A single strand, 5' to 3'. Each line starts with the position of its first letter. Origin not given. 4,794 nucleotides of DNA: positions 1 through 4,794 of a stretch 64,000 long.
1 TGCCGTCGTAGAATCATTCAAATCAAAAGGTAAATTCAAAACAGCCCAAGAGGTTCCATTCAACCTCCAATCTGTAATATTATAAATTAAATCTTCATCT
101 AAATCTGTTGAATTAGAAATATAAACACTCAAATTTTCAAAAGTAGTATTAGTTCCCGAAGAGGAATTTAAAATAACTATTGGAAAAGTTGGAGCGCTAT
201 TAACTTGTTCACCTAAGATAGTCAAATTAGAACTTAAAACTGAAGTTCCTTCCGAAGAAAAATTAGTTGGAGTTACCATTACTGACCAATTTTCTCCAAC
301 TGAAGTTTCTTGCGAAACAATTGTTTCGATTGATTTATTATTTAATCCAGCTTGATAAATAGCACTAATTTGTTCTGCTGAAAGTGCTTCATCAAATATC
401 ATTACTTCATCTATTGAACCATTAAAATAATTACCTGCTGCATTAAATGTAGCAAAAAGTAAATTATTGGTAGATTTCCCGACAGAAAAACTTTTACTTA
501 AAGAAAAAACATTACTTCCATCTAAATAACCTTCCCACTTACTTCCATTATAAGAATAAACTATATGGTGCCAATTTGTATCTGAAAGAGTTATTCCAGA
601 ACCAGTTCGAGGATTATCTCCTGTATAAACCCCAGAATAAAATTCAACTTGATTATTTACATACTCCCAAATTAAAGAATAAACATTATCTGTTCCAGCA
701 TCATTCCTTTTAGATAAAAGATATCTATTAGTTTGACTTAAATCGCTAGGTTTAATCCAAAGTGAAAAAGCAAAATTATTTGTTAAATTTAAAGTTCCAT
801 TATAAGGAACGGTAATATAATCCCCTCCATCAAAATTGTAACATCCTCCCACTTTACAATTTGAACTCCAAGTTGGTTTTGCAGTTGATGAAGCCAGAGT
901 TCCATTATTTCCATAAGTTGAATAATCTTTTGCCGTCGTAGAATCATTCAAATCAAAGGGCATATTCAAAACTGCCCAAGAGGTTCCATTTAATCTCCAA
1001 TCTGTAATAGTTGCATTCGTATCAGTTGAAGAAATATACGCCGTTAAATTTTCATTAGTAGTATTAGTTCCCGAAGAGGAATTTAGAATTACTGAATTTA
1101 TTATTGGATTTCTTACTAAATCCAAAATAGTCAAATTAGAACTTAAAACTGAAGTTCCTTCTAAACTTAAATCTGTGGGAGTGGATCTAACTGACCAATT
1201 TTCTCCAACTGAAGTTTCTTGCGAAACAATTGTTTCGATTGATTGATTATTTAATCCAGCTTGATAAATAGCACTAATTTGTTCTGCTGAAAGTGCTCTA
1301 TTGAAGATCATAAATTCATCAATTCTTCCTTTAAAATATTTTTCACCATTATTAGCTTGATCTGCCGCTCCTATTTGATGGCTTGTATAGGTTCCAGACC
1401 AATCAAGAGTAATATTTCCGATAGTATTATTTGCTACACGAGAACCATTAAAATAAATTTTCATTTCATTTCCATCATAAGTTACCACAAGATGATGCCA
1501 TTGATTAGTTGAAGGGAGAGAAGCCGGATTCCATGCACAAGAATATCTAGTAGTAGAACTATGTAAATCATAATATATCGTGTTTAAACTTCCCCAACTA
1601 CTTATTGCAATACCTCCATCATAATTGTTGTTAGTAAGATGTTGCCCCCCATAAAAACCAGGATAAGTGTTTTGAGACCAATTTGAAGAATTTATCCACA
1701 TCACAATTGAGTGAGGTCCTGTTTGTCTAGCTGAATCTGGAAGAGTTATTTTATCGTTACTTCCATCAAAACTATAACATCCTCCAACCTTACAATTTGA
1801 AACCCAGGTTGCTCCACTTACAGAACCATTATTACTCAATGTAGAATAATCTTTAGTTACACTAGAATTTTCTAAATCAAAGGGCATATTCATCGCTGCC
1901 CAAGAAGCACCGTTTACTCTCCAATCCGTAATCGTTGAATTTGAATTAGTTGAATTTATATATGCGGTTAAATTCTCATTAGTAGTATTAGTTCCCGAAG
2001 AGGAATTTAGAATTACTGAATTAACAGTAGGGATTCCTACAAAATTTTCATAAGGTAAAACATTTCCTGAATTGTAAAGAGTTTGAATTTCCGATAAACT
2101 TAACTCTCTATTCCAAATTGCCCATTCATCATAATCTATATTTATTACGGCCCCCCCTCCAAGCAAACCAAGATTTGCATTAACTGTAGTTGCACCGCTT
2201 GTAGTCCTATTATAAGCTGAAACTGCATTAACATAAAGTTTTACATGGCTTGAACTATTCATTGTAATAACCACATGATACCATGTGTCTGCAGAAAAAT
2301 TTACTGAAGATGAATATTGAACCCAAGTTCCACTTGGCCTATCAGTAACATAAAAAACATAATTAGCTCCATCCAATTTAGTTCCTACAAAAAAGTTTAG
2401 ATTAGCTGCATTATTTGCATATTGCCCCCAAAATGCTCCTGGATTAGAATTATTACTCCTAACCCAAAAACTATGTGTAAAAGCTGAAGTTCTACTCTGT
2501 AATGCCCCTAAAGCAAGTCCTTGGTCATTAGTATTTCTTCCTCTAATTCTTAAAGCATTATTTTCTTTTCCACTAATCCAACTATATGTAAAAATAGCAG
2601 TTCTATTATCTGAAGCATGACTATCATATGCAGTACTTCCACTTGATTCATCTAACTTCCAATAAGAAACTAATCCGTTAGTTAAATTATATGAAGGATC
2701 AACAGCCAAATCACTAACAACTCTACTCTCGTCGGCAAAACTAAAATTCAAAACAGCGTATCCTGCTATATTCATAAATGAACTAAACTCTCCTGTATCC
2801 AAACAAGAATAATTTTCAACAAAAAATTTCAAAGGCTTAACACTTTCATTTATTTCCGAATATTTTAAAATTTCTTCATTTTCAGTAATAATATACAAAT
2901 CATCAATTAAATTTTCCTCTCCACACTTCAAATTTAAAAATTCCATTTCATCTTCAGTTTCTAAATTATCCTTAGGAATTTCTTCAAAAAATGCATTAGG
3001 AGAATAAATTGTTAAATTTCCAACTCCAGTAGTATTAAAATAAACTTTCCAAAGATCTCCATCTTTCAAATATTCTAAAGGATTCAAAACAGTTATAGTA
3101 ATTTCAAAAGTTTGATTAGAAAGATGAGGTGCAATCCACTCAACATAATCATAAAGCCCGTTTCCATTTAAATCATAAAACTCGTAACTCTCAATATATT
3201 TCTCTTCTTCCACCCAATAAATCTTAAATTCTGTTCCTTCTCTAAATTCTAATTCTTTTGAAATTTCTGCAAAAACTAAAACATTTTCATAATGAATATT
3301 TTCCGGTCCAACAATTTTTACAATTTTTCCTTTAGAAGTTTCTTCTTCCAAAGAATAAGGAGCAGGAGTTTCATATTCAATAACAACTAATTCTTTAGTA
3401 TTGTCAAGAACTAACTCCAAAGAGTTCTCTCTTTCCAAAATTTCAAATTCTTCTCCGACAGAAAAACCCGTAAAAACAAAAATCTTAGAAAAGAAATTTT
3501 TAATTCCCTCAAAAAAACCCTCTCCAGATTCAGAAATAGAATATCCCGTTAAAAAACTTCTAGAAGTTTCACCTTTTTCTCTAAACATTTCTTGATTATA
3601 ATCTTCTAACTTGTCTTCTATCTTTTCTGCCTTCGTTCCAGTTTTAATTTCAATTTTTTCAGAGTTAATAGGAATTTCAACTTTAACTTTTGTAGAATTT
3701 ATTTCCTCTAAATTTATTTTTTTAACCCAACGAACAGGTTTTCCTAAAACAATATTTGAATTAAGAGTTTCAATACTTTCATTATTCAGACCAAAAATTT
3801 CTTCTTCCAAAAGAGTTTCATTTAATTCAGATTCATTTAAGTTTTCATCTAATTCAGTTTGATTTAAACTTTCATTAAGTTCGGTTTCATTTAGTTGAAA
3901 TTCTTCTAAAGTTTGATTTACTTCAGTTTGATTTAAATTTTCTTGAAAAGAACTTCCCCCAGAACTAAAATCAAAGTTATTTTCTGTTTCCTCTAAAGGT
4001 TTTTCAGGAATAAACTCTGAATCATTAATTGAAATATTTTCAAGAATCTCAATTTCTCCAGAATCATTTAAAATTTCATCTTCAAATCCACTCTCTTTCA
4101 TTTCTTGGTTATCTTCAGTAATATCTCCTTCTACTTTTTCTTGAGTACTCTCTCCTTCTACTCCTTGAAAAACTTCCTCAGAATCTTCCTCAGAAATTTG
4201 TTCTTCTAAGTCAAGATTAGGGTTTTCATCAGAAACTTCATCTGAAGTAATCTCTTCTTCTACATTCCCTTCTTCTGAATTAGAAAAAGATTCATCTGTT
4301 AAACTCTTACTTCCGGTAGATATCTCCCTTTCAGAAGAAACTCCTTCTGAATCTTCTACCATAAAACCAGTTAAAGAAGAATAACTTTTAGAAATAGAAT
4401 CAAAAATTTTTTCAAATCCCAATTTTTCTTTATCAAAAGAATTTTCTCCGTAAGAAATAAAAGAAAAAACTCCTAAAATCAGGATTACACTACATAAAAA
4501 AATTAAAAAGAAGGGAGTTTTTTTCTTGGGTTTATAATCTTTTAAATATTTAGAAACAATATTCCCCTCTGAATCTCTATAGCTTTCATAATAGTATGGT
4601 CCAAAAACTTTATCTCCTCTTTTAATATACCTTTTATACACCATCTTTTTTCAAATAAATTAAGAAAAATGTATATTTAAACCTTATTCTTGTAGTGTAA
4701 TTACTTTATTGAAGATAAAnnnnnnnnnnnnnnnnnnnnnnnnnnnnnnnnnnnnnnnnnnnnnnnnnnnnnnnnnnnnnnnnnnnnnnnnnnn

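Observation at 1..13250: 13-kb block of four consecutive giant surface proteins with LamG, PKD-like, dockerin and adhesin-like modules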

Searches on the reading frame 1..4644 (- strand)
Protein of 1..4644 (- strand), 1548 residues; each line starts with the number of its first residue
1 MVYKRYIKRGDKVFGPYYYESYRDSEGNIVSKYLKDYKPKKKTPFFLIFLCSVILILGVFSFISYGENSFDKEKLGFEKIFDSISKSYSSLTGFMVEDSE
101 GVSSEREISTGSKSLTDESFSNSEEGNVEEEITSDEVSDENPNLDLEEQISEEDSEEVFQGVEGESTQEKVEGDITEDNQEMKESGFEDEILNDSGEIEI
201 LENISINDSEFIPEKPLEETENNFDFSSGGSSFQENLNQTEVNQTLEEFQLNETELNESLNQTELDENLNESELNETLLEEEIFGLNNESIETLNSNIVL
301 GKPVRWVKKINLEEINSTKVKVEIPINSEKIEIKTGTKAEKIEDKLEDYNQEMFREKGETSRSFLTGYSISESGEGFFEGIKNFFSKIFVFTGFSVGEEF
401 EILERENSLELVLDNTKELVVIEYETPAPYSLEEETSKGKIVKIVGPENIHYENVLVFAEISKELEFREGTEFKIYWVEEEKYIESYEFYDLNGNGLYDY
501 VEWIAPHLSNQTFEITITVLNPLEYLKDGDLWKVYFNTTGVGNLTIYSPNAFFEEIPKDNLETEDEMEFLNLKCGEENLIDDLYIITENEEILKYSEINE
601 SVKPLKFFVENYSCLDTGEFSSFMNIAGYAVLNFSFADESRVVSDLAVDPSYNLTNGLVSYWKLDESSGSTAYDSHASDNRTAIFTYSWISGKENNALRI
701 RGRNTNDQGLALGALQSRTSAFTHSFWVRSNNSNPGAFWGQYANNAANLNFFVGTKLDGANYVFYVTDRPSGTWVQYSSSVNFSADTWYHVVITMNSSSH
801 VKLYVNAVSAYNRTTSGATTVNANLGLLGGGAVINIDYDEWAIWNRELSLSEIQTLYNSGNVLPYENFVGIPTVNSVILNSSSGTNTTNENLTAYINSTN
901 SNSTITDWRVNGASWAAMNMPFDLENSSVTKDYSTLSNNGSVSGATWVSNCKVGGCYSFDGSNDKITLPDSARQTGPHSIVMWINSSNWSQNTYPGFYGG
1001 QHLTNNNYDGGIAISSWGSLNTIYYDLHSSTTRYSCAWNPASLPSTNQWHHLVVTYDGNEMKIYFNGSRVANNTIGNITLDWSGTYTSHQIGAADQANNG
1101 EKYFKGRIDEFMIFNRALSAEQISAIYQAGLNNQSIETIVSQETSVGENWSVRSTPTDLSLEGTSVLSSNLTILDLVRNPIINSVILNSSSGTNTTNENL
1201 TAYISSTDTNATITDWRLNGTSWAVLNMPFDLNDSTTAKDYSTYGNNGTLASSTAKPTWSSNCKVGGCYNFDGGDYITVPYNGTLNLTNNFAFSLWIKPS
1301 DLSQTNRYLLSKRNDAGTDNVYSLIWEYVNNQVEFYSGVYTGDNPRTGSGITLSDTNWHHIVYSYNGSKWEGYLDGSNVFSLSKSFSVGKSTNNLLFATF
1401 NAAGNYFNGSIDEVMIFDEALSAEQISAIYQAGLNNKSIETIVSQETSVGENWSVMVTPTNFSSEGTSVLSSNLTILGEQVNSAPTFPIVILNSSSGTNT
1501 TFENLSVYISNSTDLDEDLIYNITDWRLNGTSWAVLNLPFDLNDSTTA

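Call 6: search_protein_families(library=pfam, proteins=[window:1-4644:-], max_evalue=0.01)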
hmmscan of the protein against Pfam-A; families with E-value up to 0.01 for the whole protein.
window:1-4644:- (1548 aa): 5 families
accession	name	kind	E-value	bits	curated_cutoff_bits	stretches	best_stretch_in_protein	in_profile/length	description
PF13385.13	Laminin_G_3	-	5.1e-65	218.7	27.6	3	960-1124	1-151/151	Concanavalin A-like lectin/glucanases superfamily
PF02210.31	Laminin_G_2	-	1.8e-09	38.6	22.9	0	1329-1414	26-121/126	Laminin G domain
PF02973.23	Sialidase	-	9.5e-09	35.5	26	1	1052-1127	110-185/189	Sialidase, N-terminal domain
PF00354.24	Pentaxin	-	0.0037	17.4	25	0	1290-1434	26-171/194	Pentaxin family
PF06439.18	3keto-disac_hyd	-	0.0085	16.6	26.8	0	1045-1076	123-154/187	3-keto-disaccharide hydrolase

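Call 12: search_protein_families(library=ncbifam, proteins=[window:1-4644:-], max_evalue=0.01)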
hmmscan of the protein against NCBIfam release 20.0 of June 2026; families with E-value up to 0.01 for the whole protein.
window:1-4644:- (1548 aa): 1 family
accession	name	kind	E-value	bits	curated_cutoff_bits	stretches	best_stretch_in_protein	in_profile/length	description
NF052521.1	TafC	equivalog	1.5e-27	96.7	410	2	1229-1432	153-362/373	TafC family fimbrial protein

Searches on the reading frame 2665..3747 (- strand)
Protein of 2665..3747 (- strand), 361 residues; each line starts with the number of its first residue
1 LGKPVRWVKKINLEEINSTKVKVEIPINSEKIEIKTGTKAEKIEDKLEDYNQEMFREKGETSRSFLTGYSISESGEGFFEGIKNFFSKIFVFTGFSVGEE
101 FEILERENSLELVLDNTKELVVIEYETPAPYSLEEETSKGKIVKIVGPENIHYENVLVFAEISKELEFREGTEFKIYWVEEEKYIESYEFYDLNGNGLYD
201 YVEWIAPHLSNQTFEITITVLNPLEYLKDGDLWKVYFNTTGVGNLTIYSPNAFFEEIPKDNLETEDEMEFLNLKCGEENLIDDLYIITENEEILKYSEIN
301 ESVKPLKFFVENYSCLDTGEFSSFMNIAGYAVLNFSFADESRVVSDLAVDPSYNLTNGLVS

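Call 68: search_protein_families(library=pfam, proteins=[window:2665-3747:-], max_evalue=1)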
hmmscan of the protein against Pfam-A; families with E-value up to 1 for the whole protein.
seq(361 aa): 1 family
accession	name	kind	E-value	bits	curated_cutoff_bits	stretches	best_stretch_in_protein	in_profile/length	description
PF06525.17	SoxE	-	0.0087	16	21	1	86-155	38-97/149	Sulfocyanin (SoxE) domain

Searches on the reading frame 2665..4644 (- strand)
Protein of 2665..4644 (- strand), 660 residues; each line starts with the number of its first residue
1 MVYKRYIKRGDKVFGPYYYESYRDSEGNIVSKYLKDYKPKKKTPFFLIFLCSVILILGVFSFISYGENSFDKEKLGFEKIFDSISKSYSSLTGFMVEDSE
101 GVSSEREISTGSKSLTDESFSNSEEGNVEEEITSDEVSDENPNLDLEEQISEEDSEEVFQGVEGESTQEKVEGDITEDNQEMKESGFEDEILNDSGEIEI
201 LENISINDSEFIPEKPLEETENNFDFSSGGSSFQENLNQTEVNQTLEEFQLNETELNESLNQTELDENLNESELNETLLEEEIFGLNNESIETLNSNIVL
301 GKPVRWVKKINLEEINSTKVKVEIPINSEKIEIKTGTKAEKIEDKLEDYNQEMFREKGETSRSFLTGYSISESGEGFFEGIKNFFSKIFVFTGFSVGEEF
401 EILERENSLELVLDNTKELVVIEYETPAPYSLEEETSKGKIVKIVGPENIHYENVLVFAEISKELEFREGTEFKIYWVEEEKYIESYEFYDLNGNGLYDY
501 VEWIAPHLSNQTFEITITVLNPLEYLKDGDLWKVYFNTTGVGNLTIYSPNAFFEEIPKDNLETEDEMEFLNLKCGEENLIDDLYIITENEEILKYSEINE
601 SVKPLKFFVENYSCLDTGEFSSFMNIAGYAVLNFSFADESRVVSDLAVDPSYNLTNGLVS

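Call 70: find_homologous_proteins(query=window:2665-4644:-, max_evalue=0.00001)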
Query window:2665-4644:- (660 aa): 50 proteins with E <= 0.00001 among 8000 candidates.
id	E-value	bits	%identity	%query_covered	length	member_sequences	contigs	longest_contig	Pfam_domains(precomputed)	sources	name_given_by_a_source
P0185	1.1e-45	175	33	52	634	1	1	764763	-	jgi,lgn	jgi:hypothetical protein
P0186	6.0e-44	169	36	48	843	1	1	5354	-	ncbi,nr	ncbi:MAG TPA: hypothetical protein VMC80_03275, partial [Patescibacteria group bacterium]|nr:hypothe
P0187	9.6e-37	145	36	36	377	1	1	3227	-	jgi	-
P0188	5.4e-35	139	35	42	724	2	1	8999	-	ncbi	-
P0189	4.7e-34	136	40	37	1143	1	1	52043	PF13385.14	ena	-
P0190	3.1e-33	133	40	35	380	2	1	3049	-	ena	-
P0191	3.2e-32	130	32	49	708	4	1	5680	PF20586.4,PF13385.14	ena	-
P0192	4.0e-32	130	36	18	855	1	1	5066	-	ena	-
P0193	4.9e-31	126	38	36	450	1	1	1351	-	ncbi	ncbi:MAG: hypothetical protein AABY07_05490, partial [Nanoarchaeota archaeon]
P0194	2.5e-28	117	32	40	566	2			-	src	-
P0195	4.5e-28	116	32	35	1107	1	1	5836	-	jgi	-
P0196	1.1e-27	115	37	33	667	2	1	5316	-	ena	-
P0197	1.4e-25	108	33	35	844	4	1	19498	-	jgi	jgi:hypothetical protein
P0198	1.6e-25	108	32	35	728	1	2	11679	-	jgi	jgi:hypothetical protein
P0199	1.1e-23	102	31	46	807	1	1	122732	-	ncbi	-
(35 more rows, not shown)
